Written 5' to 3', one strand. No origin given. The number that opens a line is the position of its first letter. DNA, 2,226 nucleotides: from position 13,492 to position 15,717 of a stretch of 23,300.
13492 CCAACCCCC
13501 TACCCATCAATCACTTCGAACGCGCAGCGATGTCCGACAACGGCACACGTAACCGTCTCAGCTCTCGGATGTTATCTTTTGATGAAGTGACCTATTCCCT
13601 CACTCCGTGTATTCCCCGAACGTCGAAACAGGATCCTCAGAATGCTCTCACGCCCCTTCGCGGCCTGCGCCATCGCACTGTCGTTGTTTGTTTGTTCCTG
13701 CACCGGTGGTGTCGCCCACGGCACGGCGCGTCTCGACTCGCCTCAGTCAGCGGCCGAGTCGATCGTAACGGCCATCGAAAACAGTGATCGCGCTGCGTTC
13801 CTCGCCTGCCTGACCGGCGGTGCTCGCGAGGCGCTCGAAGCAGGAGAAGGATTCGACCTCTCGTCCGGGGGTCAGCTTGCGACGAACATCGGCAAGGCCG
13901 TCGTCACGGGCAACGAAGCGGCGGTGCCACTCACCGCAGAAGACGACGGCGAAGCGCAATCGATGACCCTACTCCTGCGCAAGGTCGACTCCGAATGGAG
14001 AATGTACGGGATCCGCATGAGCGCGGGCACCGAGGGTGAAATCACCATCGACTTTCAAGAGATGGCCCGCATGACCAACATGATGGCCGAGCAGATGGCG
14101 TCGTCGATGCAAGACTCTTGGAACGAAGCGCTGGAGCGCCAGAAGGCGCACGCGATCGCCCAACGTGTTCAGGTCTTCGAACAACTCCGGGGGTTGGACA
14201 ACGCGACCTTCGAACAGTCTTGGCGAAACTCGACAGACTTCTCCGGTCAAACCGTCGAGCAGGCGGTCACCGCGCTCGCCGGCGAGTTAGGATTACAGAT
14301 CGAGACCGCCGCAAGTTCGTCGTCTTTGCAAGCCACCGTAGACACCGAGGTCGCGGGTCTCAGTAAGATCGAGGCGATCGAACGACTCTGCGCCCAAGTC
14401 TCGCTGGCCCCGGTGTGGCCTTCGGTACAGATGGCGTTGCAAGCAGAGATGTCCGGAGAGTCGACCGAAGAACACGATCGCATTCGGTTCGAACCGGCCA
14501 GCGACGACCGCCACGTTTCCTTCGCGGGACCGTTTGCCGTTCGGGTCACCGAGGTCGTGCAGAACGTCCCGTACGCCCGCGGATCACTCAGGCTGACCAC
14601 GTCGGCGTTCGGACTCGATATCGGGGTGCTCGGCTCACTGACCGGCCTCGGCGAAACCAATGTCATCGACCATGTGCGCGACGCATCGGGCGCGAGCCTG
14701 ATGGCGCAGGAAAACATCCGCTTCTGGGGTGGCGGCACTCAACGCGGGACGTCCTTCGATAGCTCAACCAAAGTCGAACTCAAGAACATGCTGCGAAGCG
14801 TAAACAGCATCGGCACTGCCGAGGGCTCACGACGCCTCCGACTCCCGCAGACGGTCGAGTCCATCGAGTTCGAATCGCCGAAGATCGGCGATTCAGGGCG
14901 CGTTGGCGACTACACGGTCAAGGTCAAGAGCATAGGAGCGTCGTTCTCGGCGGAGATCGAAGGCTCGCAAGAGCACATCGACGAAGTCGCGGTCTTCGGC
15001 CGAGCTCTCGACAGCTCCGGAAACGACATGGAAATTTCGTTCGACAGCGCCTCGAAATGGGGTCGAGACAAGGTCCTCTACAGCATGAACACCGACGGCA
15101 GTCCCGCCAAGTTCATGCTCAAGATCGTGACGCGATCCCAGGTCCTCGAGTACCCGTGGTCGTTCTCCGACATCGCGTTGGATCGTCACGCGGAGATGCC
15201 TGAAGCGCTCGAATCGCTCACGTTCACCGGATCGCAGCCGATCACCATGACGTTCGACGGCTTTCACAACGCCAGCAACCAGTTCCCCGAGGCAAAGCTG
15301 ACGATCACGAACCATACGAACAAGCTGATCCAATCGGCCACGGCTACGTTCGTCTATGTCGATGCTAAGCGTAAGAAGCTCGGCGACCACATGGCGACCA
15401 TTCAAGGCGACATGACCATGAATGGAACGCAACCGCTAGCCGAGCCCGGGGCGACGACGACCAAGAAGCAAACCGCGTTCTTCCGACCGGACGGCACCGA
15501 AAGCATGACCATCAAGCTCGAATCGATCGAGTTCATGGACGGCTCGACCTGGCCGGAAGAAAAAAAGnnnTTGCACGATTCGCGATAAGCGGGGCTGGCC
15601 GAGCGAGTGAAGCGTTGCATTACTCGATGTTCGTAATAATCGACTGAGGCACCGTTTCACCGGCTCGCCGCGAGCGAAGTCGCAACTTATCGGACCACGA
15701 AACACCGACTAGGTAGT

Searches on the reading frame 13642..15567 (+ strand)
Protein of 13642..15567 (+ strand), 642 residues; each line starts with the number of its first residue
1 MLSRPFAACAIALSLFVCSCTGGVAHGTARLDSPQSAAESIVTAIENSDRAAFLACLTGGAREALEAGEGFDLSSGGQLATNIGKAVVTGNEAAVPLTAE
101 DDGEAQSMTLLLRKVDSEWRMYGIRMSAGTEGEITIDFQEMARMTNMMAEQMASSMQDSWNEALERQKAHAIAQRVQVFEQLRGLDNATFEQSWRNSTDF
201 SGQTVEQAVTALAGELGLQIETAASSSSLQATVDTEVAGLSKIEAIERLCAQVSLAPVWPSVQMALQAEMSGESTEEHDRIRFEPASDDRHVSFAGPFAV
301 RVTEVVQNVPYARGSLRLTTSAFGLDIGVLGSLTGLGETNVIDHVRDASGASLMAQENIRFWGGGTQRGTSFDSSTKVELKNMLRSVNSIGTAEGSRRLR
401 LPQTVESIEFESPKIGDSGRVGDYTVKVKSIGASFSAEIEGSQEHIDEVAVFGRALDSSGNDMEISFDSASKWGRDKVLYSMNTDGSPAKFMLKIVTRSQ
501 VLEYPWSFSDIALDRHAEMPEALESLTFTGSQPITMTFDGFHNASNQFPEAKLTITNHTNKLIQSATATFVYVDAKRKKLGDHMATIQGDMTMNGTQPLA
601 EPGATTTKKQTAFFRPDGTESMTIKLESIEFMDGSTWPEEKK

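Call 60: search_protein_families(library=pfam, proteins=[window:13642-15567:+], max_evalue=0.01)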
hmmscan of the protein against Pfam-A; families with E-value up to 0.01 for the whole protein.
window:13642-15567:+ (642 aa): 1 family
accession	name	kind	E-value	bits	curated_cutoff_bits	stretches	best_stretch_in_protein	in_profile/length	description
PF22255.2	Gp44-like_2nd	-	0.0023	18.3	27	1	197-257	13-72/84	Baseplate hub protein gp44-like, second domain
